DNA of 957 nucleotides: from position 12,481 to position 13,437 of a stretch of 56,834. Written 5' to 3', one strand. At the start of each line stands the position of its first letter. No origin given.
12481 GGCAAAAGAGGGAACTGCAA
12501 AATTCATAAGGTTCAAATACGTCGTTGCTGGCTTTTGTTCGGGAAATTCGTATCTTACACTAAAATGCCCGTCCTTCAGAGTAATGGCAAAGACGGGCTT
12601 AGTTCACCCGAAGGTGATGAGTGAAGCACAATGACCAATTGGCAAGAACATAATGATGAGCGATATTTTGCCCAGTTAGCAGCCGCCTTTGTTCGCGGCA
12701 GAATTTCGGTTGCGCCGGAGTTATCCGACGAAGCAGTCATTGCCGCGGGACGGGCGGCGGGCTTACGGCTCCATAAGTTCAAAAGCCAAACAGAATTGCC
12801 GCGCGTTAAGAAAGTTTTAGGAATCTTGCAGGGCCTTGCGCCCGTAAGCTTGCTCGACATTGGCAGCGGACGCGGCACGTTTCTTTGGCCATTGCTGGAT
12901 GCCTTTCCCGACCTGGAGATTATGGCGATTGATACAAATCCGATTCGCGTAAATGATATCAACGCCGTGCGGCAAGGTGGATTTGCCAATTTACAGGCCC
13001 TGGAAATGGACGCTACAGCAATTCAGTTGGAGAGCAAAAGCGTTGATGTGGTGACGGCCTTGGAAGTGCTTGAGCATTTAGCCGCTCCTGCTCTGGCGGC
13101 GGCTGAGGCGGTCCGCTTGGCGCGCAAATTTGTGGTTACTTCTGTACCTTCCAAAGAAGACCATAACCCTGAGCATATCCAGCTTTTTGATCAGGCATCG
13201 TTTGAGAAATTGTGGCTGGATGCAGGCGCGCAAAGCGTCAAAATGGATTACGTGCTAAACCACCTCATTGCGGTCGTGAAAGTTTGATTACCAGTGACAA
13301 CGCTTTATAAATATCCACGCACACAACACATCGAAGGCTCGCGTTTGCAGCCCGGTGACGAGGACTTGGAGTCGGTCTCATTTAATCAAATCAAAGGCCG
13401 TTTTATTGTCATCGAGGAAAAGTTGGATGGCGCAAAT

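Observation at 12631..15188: Three-gene nucleic-acid repair cassette: SAM methyltransferase / RNA ligase / HD-Pnk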

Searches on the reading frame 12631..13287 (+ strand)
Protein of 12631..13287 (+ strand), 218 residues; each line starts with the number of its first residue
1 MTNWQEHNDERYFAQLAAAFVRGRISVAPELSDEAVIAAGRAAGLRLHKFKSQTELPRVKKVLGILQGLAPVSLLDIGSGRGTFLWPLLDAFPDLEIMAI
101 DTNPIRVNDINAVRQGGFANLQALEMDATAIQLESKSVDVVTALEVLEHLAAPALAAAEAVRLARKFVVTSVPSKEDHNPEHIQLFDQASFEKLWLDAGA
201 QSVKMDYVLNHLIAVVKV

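Call 3: search_protein_families(library=pfam, proteins=[window:12631-13287:+], max_evalue=0.01)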
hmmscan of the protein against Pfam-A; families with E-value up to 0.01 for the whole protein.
window:12631-13287:+ (218 aa): 8 families
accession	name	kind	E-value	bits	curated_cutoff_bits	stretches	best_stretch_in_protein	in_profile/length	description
PF08242.18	Methyltransf_12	-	1.2e-12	48.8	30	1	75-163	1-91/98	Methyltransferase domain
PF08241.18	Methyltransf_11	-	8.5e-12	46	21.2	1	75-165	1-88/95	Methyltransferase domain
PF13649.12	Methyltransf_25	-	1.9e-10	41.7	27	1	75-163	2-92/97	Methyltransferase domain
PF13489.12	Methyltransf_23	-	4e-10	40.1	27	1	69-199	21-158/164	Methyltransferase domain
PF13847.12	Methyltransf_31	-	1.1e-09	38.6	27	1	73-182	6-121/145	Methyltransferase domain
PF02390.23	Methyltransf_4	-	6.5e-06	26.1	24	1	73-130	4-62/173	Putative methyltransferase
PF08003.17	Methyltransf_9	-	0.0032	16.9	23.8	1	51-153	99-198/315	Protein of unknown function (DUF1698)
PF13679.12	Methyltransf_32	-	0.0075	16.7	27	0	70-160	25-124/143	Methyltransferase domain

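Call 4: search_protein_families(library=ncbifam, proteins=[window:12631-13287:+], max_evalue=0.01)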
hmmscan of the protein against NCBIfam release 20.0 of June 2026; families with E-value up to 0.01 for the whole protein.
window:12631-13287:+ (218 aa): 16 families
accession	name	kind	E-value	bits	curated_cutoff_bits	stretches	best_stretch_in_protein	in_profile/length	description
NF041255.1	mycofact_MftM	equivalog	1e-17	64.4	200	1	70-195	139-266/289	mycofactocin oligosaccharide methyltransferase MftM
TIGR02072.1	BioC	equivalog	1.9e-06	27.9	184.95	1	68-164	29-124/244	malonyl-ACP O-methyltransferase BioC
TIGR00091.1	TIGR00091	equivalog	6.9e-06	25.6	112.65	1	73-137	19-84/194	tRNA (guanosine(46)-N7)-methyltransferase TrmB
TIGR01983.1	UbiG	equivalog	9.4e-06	25.1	102.95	1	67-163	46-142/228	bifunctional 2-polyprenyl-6-hydroxyphenol methylase/3-demethylubiquinol 3-O-methyltransferase UbiG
TIGR00452.1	TIGR00452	equivalog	0.00026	19.9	275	1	51-153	101-200/316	tRNA 5-methoxyuridine(34)/uridine 5-oxyacetic acid(34) synthase CmoB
NF011650.0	PRK15068.1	equivalog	0.00043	19.2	209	1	61-154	113-207/324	tRNA 5-methoxyuridine(34)/uridine 5-oxyacetic acid(34) synthase CmoB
NF004851.0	PRK06202.1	equivalog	0.00046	19.7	243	1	69-170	59-164/237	hypothetical protein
NF008405.0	PRK11207.1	equivalog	0.00061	19.3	218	1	61-154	21-112/198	tellurite resistance methyltransferase TehB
TIGR00138.1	rsmG_gidB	equivalog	0.0011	18.6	99.5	1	73-148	47-124/183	16S rRNA (guanine(527)-N(7))-methyltransferase RsmG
TIGR03534.1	RF_mod_PrmC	equivalog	0.0011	18.5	199.1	1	59-142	77-161/253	peptide chain release factor N(5)-glutamine methyltransferase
TIGR04074.1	bacter_Hen1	equivalog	0.0013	17.3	340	1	53-182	265-402/462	3' terminal RNA ribose 2'-O-methyltransferase Hen1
TIGR02469.1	CbiT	equivalog_domain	0.0026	18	78.3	1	73-139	22-90/124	precorrin-6Y C5,15-methyltransferase (decarboxylating) subunit CbiT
TIGR04543.1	ketoArg_3Met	equivalog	0.0027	16.9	425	1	56-122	136-202/336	2-ketoarginine methyltransferase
NF045667.1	MTase_DVU1556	equivalog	0.0048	16.4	155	1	71-165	23-112/213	DVU_1556 family methyltransferase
NF043040.1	corrin_prot_MT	hypoth_equivalog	0.0066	15.9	180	1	73-151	44-124/216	corrinoid protein-associated methyltransferase CpaM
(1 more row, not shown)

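Call 5: search_protein_families(library=padloc, proteins=[window:12631-13287:+], max_evalue=0.01)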
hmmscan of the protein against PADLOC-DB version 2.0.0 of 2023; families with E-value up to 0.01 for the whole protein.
window:12631-13287:+ (218 aa): 2 families
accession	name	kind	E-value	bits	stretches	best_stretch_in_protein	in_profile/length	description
PDLC04134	mad2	-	4.1e-07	27.2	1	65-160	286-378/492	mads_2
PDLC03222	MTase_II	-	0.0022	14.6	1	39-107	121-191/602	Type II methyltransferase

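Call 17: find_homologous_proteins(query=window:12631-13287:+, max_evalue=0.001)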
Query window:12631-13287:+ (218 aa): 2308 proteins with E <= 0.001 among 8000 candidates; the best 120 are listed.
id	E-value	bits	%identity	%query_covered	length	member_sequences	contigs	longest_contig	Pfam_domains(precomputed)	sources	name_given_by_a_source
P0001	1.2e-122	425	91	100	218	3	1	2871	PF13847.13,PF13489.13,PF13649.13,PF08241.19,PF08242.19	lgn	-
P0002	2.5e-109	382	83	100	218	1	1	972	PF13847.13,PF13489.13,PF13649.13,PF08241.19,PF08242.19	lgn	-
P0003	4.0e-108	378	82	100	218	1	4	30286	PF13847.13,PF13489.13,PF13649.13,PF08241.19,PF08242.19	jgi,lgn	jgi:SAM-dependent methyltransferase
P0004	7.6e-108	377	81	100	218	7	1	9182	PF13847.13,PF13489.13,PF13649.13,PF08241.19,PF08242.19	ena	-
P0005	1.6e-107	376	82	100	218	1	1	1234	PF13847.13,PF13489.13,PF13649.13,PF08241.19,PF08242.19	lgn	-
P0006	3.5e-107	375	83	97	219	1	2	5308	PF13847.13,PF13489.13,PF13649.13,PF08241.19,PF08242.19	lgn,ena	-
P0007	1.3e-106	373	83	97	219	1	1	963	PF13847.13,PF13489.13,PF13649.13,PF08241.19,PF08242.19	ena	-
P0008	1.8e-106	372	83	97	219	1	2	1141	PF13847.13,PF13489.13,PF13649.13,PF08241.19,PF08242.19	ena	-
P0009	3.7e-104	365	82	97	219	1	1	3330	PF13847.13,PF13489.13,PF13649.13,PF08241.19,PF08242.19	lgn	-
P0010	8.3e-104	364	79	98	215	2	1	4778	PF13847.13,PF13489.13,PF13649.13,PF08241.19,PF08242.19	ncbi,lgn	-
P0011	1.3e-103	363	79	100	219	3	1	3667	PF13847.13,PF13489.13,PF13649.13,PF02390.24,PF08241.19,PF08242.19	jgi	jgi:ubiquinone/menaquinone biosynthesis C-methylase UbiE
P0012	3.4e-103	362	79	98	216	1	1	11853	PF13847.13,PF13489.13,PF13649.13,PF08241.19,PF08242.19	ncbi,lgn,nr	ncbi:MAG TPA: class I SAM-dependent methyltransferase [Blastocatellia bacterium]|nr:class I SAM-depe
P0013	3.0e-102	358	79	98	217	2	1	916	PF13847.13,PF13489.13,PF13649.13,PF08241.19,PF08242.19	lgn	-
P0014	4.9e-102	358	80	98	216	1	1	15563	PF13847.13,PF13489.13,PF13649.13,PF08241.19,PF08242.19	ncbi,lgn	-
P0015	7.7e-100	351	76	100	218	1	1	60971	PF13847.13,PF13489.13,PF13649.13,PF08241.19,PF08242.19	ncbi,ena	-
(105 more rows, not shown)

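Call 29: search_solved_structures(query=window:12631-13287:+, max_evalue=0.01)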
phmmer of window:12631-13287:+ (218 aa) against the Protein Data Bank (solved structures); distinct sequences matched with E-value up to 0.01: 3.
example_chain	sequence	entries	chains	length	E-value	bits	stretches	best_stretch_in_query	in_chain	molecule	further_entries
3dh0_A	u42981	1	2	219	0.00051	23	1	58-174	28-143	SAM dependent methyltransferase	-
3mgg_A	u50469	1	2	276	0.0015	21.5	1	73-159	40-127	Methyltransferase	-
9whw_B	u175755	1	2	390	0.0019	21.1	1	73-150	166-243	N-methyltransferase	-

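Call 46: search_protein_representatives(protein=window:12631-13287:+)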
Query: 218 residues. Proteins with E-value up to 0.001 (for the whole library): 1138; up to 1e-10: 396; up to 1e-30: 129. The best 150 are listed.
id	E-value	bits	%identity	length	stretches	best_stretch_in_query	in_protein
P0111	4.3e-86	304.1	66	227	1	3-218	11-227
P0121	1.0e-67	244.0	54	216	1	9-218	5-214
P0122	3.1e-59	216.4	54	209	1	11-215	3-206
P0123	5.5e-59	215.6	54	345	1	10-217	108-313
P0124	1.3e-57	211.0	55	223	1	10-214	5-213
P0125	1.2e-56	207.9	52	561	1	9-218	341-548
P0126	1.5e-56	207.6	49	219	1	12-216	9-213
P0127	4.8e-56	206.0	48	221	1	9-217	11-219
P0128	6.0e-56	205.6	50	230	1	9-216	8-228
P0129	2.8e-55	203.4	50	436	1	10-218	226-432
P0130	6.3e-55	202.3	53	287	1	8-217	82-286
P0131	3.7e-54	199.8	51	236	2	34-218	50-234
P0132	1.3e-53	198.1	46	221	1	5-215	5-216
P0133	4.3e-53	196.3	52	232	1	10-218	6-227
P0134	6.0e-52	192.6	54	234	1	34-218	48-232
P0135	1.4e-50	188.1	49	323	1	4-218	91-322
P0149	1.2e-45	172.0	48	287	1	36-217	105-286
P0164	1.6e-42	161.8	56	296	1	8-181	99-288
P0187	2.6e-38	148.1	46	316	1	10-216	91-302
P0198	2.7e-36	141.5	35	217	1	5-216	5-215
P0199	3.2e-36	141.2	57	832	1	11-159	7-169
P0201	9.8e-36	139.7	44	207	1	9-214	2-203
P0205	2.3e-35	138.5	42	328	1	31-213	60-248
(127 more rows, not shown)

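Call 47: predict_structure(alignment_id=A2)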
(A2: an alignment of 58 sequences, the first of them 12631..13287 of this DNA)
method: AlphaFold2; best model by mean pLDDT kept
length: 218 residues; sequences in the alignment: 58
mean_pLDDT: 91.4   pTM: 0.88
mean pLDDT of the five models: 91.4, 90.0, 89.5, 87.7, 74.9
residues with pLDDT >= 90: 179; 70-90: 25; 50-70: 6; < 50: 8
segments of 3 or more residues with pLDDT < 50: 1-8
pLDDT, mean of each block of 10 residues (from residue 1): 41 93 94 96 93 91 97 88 85 95 94 95 95 97 93 97 98 87 92 98 95 97
secondary structure, 60 per line:
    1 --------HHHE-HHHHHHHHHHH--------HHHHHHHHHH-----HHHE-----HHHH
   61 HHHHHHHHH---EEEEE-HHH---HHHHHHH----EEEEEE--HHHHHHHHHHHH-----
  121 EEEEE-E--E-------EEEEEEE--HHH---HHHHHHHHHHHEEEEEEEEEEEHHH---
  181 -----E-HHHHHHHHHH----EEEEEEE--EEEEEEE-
elements in order: H14-24 H33-42 H57-69 E73-77 H85-91 E96-101 H104-115 E121-125 E138-144 H153-163 E164-174 H188-197 E202-208 E211-217

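Call 48: search_protein_families(library=pfam, proteins=[P0125, P0129, P0123, P0199, P0135, P0187, P0205, P0130, P0164, P0149], max_evalue=0.0001)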
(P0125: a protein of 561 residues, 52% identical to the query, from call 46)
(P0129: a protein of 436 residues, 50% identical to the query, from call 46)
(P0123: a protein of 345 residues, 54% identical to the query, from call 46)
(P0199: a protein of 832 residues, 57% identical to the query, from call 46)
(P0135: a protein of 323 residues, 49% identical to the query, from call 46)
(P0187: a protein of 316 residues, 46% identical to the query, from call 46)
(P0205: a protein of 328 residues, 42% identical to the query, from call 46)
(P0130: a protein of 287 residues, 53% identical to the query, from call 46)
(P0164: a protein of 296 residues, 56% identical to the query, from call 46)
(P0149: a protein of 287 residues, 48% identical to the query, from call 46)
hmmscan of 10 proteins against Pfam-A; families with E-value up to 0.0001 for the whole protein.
P0125 (561 aa): 8 families
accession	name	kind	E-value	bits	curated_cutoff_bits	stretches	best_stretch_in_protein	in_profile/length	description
PF09414.15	RNA_ligase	-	1.9e-18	67.7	27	1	31-213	2-160/171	RNA ligase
PF13489.12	Methyltransf_23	-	6.3e-15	55.7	27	1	395-534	15-163/164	Methyltransferase domain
PF08241.18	Methyltransf_11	-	5.4e-13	49.8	21.2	1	405-495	1-88/95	Methyltransferase domain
PF08242.18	Methyltransf_12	-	1.5e-11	45.3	30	1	405-492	1-90/98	Methyltransferase domain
PF13649.12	Methyltransf_25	-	2.2e-11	44.7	27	1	405-494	2-93/97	Methyltransferase domain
PF13847.12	Methyltransf_31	-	7.3e-10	39.1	27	1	403-514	6-123/145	Methyltransferase domain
PF08003.17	Methyltransf_9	-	6.5e-07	29.1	23.8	1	390-483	105-198/315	Protein of unknown function (DUF1698)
PF18043.6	T4_Rnl2_C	-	2.2e-05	25.1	27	1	260-327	14-79/82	T4 RNA ligase 2 C-terminal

P0129 (436 aa): 5 families
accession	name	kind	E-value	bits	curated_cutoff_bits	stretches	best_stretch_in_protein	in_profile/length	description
PF08241.18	Methyltransf_11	-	3e-11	44.2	21.2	1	289-379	1-88/95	Methyltransferase domain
PF13649.12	Methyltransf_25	-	1.8e-09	38.6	27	1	289-379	2-94/97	Methyltransferase domain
PF08242.18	Methyltransf_12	-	4.2e-09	37.5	30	1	289-377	1-91/98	Methyltransferase domain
PF13489.12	Methyltransf_23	-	2e-08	34.6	27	1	282-379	20-109/164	Methyltransferase domain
PF13847.12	Methyltransf_31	-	2.1e-06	28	27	1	286-398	5-123/145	Methyltransferase domain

P0123 (345 aa): 6 families
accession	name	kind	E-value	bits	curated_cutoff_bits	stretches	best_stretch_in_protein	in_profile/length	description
PF13489.12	Methyltransf_23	-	3.3e-14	53.4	27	1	161-300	16-163/164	Methyltransferase domain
PF08241.18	Methyltransf_11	-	1.1e-12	48.9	21.2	1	171-261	1-88/95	Methyltransferase domain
PF13649.12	Methyltransf_25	-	5.2e-12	46.7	27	1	171-260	2-93/97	Methyltransferase domain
PF13847.12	Methyltransf_31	-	7.7e-12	45.5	27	1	169-279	6-122/145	Methyltransferase domain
PF08242.18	Methyltransf_12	-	5.5e-11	43.5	30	1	171-259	1-91/98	Methyltransferase domain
PF07021.18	MetW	-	7.1e-05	23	21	0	169-266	16-108/193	Methionine biosynthesis protein MetW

P0199 (832 aa): 5 families
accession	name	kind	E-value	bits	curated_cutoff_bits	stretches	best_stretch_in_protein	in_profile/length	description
PF13489.12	Methyltransf_23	-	1.1e-08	35.5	27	1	79-166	21-100/164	Methyltransferase domain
PF13649.12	Methyltransf_25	-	3.5e-08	34.4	27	1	85-171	2-90/97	Methyltransferase domain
PF08241.18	Methyltransf_11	-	6.1e-08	33.6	21.2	1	85-170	1-83/95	Methyltransferase domain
PF08242.18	Methyltransf_12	-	2e-07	32.1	30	1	85-172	1-90/98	Methyltransferase domain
PF09414.15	RNA_ligase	-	8.8e-07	29.7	27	1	269-303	2-33/171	RNA ligase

P0135 (323 aa): 5 families
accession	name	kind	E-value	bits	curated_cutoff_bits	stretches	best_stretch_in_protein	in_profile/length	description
PF08241.18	Methyltransf_11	-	1.4e-13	51.7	21.2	1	179-272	1-91/95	Methyltransferase domain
PF13489.12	Methyltransf_23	-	2.9e-12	47.1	27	1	171-301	19-156/164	Methyltransferase domain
PF13649.12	Methyltransf_25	-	1.9e-11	44.9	27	1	179-267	2-92/97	Methyltransferase domain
PF08242.18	Methyltransf_12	-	1.7e-10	41.9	30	1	179-269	1-93/98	Methyltransferase domain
PF13847.12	Methyltransf_31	-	2e-07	31.2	27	1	178-277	7-110/145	Methyltransferase domain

P0187 (316 aa): 6 families
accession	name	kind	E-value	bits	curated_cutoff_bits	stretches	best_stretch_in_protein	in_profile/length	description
PF13489.12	Methyltransf_23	-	5.4e-14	52.7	27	1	139-268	11-128/164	Methyltransferase domain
PF08241.18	Methyltransf_11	-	1.3e-12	48.6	21.2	1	153-251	1-88/95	Methyltransferase domain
PF08242.18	Methyltransf_12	-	2.8e-11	44.5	30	1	153-250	1-92/98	Methyltransferase domain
PF13649.12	Methyltransf_25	-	4.1e-11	43.9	27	1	153-251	2-94/97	Methyltransferase domain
PF13847.12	Methyltransf_31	-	6.7e-07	29.5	27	1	150-256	5-107/145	Methyltransferase domain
PF07021.18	MetW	-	1.4e-05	25.3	21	1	151-259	16-110/193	Methionine biosynthesis protein MetW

P0205 (328 aa): 6 families
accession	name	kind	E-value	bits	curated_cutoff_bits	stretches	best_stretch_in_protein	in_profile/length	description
PF08241.18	Methyltransf_11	-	2.3e-10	41.4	21.2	1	108-199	2-88/95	Methyltransferase domain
PF08242.18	Methyltransf_12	-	3.1e-09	37.9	30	1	108-197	2-91/98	Methyltransferase domain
PF13649.12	Methyltransf_25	-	5.3e-09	37.1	27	1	106-198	1-93/97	Methyltransferase domain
PF13489.12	Methyltransf_23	-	3.7e-08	33.7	27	1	99-237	19-162/164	Methyltransferase domain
PF13847.12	Methyltransf_31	-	1.5e-06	28.4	27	1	104-206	5-109/145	Methyltransferase domain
PF07021.18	MetW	-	6.5e-05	23.1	21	0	104-207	15-110/193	Methionine biosynthesis protein MetW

P0130 (287 aa): 6 families
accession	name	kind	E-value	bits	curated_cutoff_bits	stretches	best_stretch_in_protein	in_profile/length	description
PF08241.18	Methyltransf_11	-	7.9e-13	49.3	21.2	1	148-237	1-87/95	Methyltransferase domain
PF13649.12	Methyltransf_25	-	1.5e-12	48.5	27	1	147-236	1-92/97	Methyltransferase domain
PF08242.18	Methyltransf_12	-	9.8e-10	39.5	30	1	148-237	1-92/98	Methyltransferase domain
PF13489.12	Methyltransf_23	-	2.1e-09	37.7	27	1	141-268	20-154/164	Methyltransferase domain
PF13847.12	Methyltransf_31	-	1.1e-08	35.3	27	1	146-256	6-122/145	Methyltransferase domain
PF07021.18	MetW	-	1.3e-05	25.4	21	1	145-243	15-108/193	Methionine biosynthesis protein MetW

P0164 (296 aa): 6 families
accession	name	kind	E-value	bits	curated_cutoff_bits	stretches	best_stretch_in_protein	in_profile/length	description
PF08242.18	Methyltransf_12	-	2.1e-12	48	30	1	182-271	1-92/98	Methyltransferase domain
PF08241.18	Methyltransf_11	-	3e-12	47.4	21.2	1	182-272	1-88/95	Methyltransferase domain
PF13649.12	Methyltransf_25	-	8.5e-12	46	27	1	182-272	2-94/97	Methyltransferase domain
PF13489.12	Methyltransf_23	-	1.9e-10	41.2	27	1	174-282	19-121/164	Methyltransferase domain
PF13847.12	Methyltransf_31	-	1.7e-07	31.5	27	1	181-273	7-103/145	Methyltransferase domain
PF07021.18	MetW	-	3.3e-06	27.3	21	1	178-276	14-107/193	Methionine biosynthesis protein MetW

P0149 (287 aa): 5 families
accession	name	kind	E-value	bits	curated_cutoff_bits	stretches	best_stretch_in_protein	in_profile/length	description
PF13649.12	Methyltransf_25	-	7.8e-11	43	27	1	144-234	2-94/97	Methyltransferase domain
PF13489.12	Methyltransf_23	-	9.6e-10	38.9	27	1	138-246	21-123/164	Methyltransferase domain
PF08241.18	Methyltransf_11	-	1.3e-09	38.9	21.2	1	144-234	1-88/95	Methyltransferase domain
PF08242.18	Methyltransf_12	-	4.2e-09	37.5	30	1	144-230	1-89/98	Methyltransferase domain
PF13847.12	Methyltransf_31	-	3.1e-06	27.4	27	1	142-239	6-107/145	Methyltransferase domain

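Call 51: fold_search(model_id=the predicted structure, library=pdb)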
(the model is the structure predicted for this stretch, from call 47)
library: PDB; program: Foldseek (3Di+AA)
matches with E <= 10: 1973; with E <= 0.001: 1070
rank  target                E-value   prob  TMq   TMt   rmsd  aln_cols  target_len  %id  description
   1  2r3s_A                6.3e-11  1.00  0.61  0.42  12.0       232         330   17  CRYSTAL STRUCTURE OF A PUTATIVE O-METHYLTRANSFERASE (NPUN_R0239) FROM NOSTOC PUNCTIFORME PCC 73102 AT 2.15 A RESOLUTIO (released 2007-09-11)
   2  8tjj_C                5.7e-10  1.00  0.62  0.43  11.2       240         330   15  SAM-dependent methyltransferase RedM bound to SAM (released 2023-12-13)
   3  3mcz_B                6.8e-10  1.00  0.62  0.42   5.8       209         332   17  The Structure of an O-methyltransferase family protein from Burkholderia thailandensis. (released 2010-05-26)
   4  8ftr                  6.8e-10  1.00  0.63  0.43  10.8       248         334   14  SgvM methyltransferase with MTA and alpha-ketoleucine (released 2023-11-01)
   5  8tjj_D                6.8e-10  1.00  0.60  0.41  12.2       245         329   15  SAM-dependent methyltransferase RedM bound to SAM (released 2023-12-13)
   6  3dh0_A                7.2e-10  1.00  0.61  0.69   3.5       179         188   22  Crystal structure of a SAM dependent methyltransferase from Aquifex aeolicus (released 2008-07-15)
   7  8tji_A                7.2e-10  1.00  0.57  0.42  13.5       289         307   15  SAM-dependent methyltransferase RedM, apo (released 2023-12-13)
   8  8rxf                  7.6e-10  1.00  0.63  0.43  10.9       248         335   14  Crystal structure of S-SAD phased alpha-keto C-methyl transferase SgvM bound to ketoleucine (released 2024-07-03)
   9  8tji_B                7.6e-10  1.00  0.60  0.42  12.1       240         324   15  SAM-dependent methyltransferase RedM, apo (released 2023-12-13)
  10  8rxg                  8.1e-10  1.00  0.62  0.42  11.3       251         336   14  Crystal structure of alpha-keto C-methyl transferase SgvM bound to SAM (released 2024-07-24)
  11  1x19                  8.1e-10  1.00  0.59  0.39  12.1       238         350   16  Crystal structure of BchU involved in bacteriochlorophyll c biosynthesis (released 2006-07-18)
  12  8fts                  8.6e-10  1.00  0.62  0.42  11.2       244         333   15  SgvM methyltransferase with SAH and alpha-ketoleucine (released 2023-11-01)
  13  8rpr                  9.1e-10  1.00  0.63  0.42  11.0       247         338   13  Crystal Structure of SgvM methyltransferase in complex with alpha-ketoleucine and Zn2+ ion (released 2024-07-24)
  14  8ftv                  9.1e-10  1.00  0.62  0.42  11.1       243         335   15  SgvM methyltransferase triple variant (M144V/F329V/T331A) with SAH and 2-oxo-4-phenylbutanoic acid (released 2023-11-01)
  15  8tjj_A                9.1e-10  1.00  0.62  0.44  12.6       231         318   15  SAM-dependent methyltransferase RedM bound to SAM (released 2023-12-13)
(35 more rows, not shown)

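Call 58: search_solved_structures(query=A2, max_evalue=0.1, show_alignments=3)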
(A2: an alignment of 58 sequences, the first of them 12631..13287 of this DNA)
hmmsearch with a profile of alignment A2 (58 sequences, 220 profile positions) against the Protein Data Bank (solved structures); distinct sequences matched with E-value up to 0.1: 48.
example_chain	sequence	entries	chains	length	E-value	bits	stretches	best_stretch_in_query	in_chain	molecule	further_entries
3dh0_A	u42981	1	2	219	1.3e-06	31.1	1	72-171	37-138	SAM dependent methyltransferase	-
6ft5_A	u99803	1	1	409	1.5e-06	30.9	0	5-33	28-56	alphaRep A3_A3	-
8ys9_A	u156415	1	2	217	1.6e-06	30.8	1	75-167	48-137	Phosphatidylethanolamine N-methyltransferase/phosphatidyl-N-methylethanolamine N-methyltra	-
3mgg_A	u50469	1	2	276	3.7e-06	29.6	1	74-160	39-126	Methyltransferase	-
9whw_B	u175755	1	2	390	1.1e-05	28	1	74-154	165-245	N-methyltransferase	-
3jwi_A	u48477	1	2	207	1.1e-05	28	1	54-179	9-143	Methyltransferase type 12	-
3bus_A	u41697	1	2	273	1.7e-05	27.5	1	68-167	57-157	Methyltransferase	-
3jwg_A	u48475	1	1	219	1.8e-05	27.4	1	54-179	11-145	Methyltransferase type 12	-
3htx_A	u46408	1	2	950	0.00031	23.3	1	52-157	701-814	HEN1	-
9we4_B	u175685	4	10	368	0.00036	23.1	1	75-154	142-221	N-methyltransferase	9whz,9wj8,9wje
6uak_A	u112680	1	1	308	0.00038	23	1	64-174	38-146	SAM dependent methyltransferase LahSB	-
9wj7_B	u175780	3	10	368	0.00043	22.8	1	75-154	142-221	N-methyltransferase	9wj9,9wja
5gm1_A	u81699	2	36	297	0.00073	22.1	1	71-183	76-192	O-methylransferase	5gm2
6uv6_A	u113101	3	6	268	0.0013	21.3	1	72-173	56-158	D-glucose O-methyltransferase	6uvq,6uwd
8zc8_A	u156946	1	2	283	0.0013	21.3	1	73-166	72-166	MitM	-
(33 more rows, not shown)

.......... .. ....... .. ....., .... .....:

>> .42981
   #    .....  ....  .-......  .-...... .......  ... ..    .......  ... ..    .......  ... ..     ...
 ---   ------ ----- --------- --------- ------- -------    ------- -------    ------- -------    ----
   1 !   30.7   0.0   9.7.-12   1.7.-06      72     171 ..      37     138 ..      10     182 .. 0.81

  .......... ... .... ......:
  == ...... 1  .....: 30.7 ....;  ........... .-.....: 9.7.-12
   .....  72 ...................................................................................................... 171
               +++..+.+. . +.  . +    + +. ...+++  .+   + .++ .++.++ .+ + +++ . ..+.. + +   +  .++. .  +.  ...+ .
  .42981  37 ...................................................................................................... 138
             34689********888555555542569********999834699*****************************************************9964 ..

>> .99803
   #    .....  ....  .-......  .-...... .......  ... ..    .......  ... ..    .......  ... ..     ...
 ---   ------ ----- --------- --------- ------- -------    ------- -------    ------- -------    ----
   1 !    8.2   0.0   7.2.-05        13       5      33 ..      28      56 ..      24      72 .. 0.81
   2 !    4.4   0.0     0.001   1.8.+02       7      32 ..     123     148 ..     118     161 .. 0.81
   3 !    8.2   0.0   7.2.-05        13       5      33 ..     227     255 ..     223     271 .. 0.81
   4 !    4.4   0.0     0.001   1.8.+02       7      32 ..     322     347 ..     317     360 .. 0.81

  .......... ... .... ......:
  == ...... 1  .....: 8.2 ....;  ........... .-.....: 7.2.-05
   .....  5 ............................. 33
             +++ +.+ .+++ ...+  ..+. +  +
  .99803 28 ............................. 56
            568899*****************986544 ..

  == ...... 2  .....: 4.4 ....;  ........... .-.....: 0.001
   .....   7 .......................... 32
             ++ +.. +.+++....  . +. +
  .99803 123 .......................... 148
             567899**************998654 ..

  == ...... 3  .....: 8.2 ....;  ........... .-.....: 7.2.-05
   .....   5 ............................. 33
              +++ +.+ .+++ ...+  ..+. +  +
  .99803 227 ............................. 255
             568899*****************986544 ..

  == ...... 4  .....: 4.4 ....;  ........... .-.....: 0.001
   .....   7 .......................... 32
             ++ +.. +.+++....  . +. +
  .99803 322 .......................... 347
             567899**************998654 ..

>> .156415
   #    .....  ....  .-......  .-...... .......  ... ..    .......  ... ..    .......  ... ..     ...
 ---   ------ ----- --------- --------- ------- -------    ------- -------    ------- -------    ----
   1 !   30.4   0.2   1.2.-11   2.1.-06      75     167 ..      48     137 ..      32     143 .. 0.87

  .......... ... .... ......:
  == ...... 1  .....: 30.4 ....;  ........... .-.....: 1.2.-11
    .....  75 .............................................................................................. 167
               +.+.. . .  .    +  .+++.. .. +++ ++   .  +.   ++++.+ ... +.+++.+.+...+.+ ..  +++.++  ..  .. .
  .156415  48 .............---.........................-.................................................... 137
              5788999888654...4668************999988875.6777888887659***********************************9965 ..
